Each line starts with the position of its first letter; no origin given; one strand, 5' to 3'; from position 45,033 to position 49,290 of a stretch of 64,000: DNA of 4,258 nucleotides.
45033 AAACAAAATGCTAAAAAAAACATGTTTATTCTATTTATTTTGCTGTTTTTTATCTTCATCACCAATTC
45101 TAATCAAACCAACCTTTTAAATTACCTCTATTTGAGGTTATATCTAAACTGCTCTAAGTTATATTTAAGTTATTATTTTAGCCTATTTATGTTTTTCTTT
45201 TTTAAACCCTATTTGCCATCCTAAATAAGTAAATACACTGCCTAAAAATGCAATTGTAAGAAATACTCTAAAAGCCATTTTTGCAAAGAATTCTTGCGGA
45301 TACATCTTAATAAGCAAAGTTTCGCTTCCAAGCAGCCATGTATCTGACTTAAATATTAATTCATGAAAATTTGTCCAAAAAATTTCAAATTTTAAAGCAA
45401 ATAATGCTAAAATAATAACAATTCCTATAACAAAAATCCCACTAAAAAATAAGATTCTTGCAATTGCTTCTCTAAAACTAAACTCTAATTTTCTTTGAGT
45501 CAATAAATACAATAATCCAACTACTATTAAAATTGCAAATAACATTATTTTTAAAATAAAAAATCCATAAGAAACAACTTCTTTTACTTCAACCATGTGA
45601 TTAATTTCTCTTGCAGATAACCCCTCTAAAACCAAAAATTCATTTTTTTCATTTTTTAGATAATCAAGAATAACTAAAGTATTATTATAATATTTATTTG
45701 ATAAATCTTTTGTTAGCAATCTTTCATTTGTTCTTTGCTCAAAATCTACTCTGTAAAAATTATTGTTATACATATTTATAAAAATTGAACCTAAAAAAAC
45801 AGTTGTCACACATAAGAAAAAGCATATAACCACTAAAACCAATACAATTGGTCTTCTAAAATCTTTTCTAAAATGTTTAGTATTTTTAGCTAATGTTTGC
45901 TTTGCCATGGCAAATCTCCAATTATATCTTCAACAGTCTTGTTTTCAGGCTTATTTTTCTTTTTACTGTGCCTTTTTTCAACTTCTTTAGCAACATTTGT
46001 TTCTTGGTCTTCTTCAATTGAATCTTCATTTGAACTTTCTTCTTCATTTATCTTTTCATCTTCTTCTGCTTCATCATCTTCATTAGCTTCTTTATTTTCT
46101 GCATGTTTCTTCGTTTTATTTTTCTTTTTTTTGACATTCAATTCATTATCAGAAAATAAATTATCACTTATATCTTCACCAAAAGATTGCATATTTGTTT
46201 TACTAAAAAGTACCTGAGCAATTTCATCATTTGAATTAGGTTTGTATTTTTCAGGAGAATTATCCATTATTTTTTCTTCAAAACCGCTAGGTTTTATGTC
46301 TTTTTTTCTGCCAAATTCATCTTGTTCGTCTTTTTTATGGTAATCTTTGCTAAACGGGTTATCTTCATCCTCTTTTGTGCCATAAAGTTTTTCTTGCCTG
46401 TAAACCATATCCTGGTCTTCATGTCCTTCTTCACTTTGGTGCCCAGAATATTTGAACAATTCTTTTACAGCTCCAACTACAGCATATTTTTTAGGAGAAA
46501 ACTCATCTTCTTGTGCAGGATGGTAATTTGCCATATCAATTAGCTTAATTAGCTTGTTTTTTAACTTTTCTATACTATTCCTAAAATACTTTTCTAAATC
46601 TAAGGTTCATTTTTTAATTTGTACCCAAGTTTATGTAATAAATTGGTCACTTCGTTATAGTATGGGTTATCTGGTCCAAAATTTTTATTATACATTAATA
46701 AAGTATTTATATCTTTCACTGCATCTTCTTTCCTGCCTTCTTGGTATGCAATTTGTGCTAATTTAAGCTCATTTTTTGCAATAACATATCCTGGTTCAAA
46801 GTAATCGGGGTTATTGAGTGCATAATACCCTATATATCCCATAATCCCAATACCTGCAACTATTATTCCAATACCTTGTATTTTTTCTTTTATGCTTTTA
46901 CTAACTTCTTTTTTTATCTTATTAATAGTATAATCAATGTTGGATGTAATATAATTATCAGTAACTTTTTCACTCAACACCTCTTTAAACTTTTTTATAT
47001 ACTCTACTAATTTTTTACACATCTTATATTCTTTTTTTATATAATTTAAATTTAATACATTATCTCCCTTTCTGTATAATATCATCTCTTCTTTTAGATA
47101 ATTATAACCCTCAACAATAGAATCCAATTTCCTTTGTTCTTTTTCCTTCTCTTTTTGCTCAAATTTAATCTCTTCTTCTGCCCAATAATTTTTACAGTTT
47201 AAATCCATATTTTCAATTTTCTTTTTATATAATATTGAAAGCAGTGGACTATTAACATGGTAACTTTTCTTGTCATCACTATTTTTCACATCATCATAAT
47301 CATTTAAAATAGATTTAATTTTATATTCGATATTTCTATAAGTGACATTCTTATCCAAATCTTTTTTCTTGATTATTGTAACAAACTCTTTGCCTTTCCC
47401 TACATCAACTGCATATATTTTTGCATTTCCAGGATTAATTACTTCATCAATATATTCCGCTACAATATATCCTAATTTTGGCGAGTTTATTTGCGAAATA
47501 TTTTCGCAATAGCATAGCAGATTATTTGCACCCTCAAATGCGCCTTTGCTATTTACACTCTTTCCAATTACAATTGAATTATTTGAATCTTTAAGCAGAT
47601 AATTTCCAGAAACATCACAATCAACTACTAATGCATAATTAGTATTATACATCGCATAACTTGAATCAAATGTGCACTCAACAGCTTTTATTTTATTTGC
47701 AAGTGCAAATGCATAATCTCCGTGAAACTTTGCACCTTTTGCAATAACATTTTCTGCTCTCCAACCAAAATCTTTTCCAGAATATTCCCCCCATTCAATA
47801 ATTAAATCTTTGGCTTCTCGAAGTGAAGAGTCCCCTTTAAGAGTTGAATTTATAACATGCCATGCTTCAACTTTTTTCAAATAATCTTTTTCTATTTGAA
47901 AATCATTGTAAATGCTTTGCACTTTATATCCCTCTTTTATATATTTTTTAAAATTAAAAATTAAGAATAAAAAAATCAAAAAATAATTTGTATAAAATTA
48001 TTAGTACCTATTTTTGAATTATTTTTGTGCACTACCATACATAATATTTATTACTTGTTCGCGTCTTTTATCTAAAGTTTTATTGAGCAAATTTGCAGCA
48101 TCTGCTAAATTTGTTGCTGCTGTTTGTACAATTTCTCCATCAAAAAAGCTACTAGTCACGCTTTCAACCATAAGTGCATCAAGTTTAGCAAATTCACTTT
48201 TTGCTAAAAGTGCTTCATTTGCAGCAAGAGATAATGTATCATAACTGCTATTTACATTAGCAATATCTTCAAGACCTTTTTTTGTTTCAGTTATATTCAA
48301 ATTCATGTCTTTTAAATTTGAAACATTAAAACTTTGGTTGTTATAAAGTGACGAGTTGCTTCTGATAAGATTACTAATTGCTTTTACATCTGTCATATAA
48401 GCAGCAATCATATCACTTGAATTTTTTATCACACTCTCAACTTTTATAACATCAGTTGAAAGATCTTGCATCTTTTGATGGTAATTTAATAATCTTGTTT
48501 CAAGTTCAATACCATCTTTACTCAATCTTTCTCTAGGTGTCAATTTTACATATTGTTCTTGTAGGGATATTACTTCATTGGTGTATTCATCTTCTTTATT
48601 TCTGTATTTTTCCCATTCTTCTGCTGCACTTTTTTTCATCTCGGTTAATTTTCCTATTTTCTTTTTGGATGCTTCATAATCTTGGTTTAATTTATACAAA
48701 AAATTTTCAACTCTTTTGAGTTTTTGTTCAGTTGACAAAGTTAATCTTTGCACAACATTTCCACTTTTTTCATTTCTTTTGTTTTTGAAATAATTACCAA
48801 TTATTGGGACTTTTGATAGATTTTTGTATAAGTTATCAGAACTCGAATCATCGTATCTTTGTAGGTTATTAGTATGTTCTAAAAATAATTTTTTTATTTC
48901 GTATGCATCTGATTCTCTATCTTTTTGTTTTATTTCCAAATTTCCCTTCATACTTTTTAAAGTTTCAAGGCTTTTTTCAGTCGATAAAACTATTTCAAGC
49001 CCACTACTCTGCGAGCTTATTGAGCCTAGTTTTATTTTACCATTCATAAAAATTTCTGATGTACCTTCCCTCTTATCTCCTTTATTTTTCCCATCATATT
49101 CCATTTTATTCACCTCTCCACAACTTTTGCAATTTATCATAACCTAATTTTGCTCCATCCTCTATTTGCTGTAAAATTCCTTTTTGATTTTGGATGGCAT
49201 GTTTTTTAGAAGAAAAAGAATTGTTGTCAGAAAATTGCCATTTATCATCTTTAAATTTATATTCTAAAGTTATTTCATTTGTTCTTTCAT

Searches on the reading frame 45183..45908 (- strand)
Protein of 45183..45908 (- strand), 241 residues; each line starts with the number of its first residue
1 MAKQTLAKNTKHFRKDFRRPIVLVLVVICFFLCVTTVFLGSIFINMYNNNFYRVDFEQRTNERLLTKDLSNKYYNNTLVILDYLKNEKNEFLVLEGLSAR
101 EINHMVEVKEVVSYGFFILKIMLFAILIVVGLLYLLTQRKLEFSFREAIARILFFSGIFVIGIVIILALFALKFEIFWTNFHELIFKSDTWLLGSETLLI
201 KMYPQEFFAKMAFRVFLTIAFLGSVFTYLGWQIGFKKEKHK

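Call 11: search_protein_families(library=pfam, proteins=[window:45183-45908:-], max_evalue=0.001)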
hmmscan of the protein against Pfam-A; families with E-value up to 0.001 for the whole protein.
window:45183-45908:- (241 aa): 1 family
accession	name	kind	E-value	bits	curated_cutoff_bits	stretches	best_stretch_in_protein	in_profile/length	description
PF07314.17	Lit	-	2e-23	83.7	24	1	28-208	2-176/176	Lipoprotein intramolecular transacylase Lit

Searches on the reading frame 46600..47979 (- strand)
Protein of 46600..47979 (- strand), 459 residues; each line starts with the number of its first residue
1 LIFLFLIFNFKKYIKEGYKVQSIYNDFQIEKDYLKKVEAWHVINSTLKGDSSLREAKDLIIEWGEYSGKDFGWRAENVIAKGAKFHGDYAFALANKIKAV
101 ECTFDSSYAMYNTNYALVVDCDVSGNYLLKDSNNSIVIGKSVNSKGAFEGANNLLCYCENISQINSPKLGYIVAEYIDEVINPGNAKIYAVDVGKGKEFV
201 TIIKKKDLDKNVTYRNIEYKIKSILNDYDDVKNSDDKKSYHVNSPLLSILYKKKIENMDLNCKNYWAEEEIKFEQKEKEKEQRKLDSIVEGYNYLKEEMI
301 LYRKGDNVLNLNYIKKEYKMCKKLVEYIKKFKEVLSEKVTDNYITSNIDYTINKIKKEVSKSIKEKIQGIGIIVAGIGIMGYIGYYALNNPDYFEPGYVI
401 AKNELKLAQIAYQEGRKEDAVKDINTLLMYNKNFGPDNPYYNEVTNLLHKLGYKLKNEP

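Call 11: search_protein_families(library=pfam, proteins=[window:46600-47979:-], max_evalue=0.001)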
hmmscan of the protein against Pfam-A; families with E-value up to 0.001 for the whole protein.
window:46600-47979:- (459 aa): 1 family
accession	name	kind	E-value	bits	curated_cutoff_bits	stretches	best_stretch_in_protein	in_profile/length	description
PF12541.14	DUF3737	-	6.2e-08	32.6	23.9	1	37-165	96-218/275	Protein of unknown function (DUF3737)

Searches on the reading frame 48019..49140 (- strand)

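Call 7: search_protein_families(library=pfam, proteins=[window:48019-49140:-], max_evalue=0.01)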
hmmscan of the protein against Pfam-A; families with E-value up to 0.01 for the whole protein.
window:48019-49140:- (373 aa): 1 family
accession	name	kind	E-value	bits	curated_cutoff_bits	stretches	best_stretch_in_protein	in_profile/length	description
PF05103.18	DivIVA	-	0.0088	16.4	28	1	142-196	21-75/131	DivIVA protein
